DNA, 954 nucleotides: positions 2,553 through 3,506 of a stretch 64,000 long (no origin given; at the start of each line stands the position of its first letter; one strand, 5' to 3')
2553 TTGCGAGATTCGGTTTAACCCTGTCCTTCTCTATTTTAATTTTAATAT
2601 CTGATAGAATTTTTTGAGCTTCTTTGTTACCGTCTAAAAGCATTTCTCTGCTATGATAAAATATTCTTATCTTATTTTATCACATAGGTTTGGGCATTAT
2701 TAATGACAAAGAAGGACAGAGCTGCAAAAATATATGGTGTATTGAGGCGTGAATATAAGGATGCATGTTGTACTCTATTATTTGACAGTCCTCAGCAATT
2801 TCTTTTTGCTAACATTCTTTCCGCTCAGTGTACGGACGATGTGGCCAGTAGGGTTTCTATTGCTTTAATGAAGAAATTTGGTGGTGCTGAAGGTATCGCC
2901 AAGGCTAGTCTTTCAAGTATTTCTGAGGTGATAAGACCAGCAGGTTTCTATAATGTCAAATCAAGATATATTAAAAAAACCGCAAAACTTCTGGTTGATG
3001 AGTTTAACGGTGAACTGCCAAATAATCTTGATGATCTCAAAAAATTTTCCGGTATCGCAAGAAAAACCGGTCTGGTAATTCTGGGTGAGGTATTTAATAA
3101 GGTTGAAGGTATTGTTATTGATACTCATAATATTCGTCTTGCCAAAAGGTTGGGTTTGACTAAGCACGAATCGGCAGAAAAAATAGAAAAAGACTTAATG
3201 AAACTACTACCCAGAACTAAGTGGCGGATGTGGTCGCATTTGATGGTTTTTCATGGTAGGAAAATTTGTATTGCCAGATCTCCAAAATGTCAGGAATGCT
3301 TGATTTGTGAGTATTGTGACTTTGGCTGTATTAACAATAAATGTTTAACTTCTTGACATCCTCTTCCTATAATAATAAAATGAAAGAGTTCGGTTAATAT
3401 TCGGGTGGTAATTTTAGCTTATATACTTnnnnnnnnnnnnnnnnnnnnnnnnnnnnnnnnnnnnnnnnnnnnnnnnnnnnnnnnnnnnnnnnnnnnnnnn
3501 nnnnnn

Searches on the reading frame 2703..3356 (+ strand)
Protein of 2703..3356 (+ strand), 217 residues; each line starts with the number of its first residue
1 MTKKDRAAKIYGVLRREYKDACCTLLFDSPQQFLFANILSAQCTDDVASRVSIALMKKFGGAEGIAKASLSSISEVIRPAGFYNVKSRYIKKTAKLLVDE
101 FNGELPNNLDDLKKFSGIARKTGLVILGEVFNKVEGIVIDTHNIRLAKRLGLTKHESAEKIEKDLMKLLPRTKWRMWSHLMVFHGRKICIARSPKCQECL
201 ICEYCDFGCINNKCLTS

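Call 12: search_protein_families(library=pfam, proteins=[window:2703-3356:+])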
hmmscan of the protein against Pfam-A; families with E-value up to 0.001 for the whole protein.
window:2703-3356:+ (217 aa): 1 family
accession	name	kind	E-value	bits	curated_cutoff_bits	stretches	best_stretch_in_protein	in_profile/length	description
PF00730.31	HhH-GPD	-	1e-21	77.8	26.2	1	37-170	3-107/108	HhH-GPD superfamily base excision DNA repair protein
